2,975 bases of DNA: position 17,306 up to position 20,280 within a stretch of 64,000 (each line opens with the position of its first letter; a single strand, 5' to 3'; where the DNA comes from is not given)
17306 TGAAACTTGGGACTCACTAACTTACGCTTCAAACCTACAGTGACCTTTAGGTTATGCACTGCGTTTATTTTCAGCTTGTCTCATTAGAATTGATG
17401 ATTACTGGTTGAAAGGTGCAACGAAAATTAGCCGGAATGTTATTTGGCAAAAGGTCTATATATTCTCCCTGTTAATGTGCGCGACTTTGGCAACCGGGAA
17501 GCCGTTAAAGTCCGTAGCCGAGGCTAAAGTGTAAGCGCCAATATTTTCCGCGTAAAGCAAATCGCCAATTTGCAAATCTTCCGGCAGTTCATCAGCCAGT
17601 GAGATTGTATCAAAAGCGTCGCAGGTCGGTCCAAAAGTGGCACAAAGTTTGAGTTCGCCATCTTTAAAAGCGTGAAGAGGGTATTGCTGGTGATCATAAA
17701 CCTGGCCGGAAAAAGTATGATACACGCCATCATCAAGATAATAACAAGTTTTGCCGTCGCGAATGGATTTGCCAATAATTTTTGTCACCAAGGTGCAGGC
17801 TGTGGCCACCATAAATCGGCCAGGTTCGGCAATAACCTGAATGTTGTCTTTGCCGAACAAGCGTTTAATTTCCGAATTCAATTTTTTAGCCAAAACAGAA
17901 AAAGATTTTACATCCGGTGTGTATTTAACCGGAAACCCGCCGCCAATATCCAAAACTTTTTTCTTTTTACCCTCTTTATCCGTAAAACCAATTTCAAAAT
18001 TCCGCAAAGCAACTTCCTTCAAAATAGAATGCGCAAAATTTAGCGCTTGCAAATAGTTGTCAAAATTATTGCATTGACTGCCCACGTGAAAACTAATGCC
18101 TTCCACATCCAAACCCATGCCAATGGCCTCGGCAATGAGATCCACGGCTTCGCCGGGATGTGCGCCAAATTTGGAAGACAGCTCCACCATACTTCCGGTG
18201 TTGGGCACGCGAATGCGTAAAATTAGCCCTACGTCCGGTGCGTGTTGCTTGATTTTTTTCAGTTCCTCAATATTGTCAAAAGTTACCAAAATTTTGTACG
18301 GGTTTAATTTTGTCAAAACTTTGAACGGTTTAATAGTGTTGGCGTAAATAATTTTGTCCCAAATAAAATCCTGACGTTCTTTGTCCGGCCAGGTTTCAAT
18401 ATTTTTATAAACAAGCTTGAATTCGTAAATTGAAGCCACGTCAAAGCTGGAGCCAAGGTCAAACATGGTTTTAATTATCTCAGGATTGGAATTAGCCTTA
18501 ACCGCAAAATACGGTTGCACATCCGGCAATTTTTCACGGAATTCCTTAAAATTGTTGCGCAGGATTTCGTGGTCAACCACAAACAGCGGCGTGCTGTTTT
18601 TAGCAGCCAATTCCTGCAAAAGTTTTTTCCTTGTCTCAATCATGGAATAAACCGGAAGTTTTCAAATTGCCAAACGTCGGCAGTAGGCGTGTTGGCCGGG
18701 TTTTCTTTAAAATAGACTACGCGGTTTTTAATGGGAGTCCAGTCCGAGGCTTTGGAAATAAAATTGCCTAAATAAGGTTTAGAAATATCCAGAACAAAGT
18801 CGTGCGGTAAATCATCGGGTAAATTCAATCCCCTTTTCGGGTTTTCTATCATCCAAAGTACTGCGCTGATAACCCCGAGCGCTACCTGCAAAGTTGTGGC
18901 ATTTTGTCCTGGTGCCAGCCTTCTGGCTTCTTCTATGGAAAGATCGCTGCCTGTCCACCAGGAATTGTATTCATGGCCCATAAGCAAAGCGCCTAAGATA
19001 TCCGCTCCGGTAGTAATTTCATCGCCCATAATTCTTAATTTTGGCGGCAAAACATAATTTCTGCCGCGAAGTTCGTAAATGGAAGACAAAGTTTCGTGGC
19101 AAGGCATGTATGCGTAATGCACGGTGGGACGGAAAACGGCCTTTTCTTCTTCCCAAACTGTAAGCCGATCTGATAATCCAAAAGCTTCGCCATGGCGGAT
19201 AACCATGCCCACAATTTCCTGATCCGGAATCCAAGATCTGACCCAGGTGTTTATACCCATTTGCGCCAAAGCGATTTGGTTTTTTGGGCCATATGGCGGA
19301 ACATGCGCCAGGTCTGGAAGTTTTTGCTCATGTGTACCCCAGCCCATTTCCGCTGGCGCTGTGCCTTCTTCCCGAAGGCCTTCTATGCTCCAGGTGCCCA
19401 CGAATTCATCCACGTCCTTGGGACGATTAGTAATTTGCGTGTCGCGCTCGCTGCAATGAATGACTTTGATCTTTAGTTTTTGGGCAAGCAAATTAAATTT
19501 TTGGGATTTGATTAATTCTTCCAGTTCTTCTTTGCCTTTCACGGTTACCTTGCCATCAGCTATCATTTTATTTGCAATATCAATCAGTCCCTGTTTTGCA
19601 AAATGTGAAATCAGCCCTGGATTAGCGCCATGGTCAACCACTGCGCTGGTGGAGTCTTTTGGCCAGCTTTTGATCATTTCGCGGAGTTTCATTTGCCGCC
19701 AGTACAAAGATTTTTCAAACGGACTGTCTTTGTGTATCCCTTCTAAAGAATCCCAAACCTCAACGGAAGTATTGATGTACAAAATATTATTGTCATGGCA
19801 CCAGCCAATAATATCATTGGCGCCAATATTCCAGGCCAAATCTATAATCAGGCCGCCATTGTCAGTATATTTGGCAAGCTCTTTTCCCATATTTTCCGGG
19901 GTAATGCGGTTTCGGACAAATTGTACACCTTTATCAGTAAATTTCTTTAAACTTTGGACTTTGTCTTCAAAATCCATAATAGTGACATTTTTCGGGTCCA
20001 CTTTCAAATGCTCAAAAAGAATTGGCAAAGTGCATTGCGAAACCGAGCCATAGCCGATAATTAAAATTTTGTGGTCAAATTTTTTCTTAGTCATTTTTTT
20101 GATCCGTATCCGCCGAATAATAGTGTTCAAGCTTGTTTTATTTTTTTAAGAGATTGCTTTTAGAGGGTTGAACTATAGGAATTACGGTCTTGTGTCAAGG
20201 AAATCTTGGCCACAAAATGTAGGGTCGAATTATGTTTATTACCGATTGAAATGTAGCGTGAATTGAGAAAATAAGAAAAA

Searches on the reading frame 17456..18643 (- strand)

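Call 62: search_protein_families(library=pfam, proteins=[window:17456-18643:-], max_evalue=0.00001)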
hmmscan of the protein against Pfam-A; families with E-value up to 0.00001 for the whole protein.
window:17456-18643:- (395 aa): 2 families
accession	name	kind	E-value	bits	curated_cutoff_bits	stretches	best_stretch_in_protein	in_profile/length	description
PF02784.22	Orn_Arg_deC_N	-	4.1e-47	161.1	23.4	1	28-280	4-247/247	Pyridoxal-dependent decarboxylase, pyridoxal binding domain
PF00278.28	Orn_DAP_Arg_deC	-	5.4e-18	65.5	23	1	143-369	5-95/95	Pyridoxal-dependent decarboxylase, C-terminal sheet domain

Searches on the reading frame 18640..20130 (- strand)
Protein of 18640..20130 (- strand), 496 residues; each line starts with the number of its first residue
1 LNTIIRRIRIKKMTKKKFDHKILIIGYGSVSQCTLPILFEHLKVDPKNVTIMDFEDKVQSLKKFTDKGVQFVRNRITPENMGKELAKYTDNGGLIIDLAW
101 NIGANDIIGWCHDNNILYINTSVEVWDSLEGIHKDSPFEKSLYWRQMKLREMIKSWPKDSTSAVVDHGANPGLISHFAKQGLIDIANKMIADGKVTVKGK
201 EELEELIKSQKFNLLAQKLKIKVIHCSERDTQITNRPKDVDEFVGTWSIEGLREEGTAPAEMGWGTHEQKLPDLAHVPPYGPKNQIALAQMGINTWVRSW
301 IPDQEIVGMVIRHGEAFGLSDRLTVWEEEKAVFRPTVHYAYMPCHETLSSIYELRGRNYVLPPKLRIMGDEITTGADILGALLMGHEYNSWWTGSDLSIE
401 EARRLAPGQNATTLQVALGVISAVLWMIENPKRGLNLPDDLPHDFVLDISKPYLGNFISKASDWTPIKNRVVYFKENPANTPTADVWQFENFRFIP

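Call 62: search_protein_families(library=pfam, proteins=[window:18640-20130:-], max_evalue=0.00001)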
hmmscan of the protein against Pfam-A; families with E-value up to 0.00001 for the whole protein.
window:18640-20130:- (496 aa): 2 families
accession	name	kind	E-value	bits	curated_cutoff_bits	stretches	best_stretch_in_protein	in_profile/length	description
PF16653.10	Sacchrp_dh_C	-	3.4e-25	90.1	31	1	168-457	1-260/265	Saccharopine dehydrogenase C-terminal domain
PF03435.24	Sacchrp_dh_NADP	-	2.4e-23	83.3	25.1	1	22-164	1-129/129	Saccharopine dehydrogenase NADP binding domain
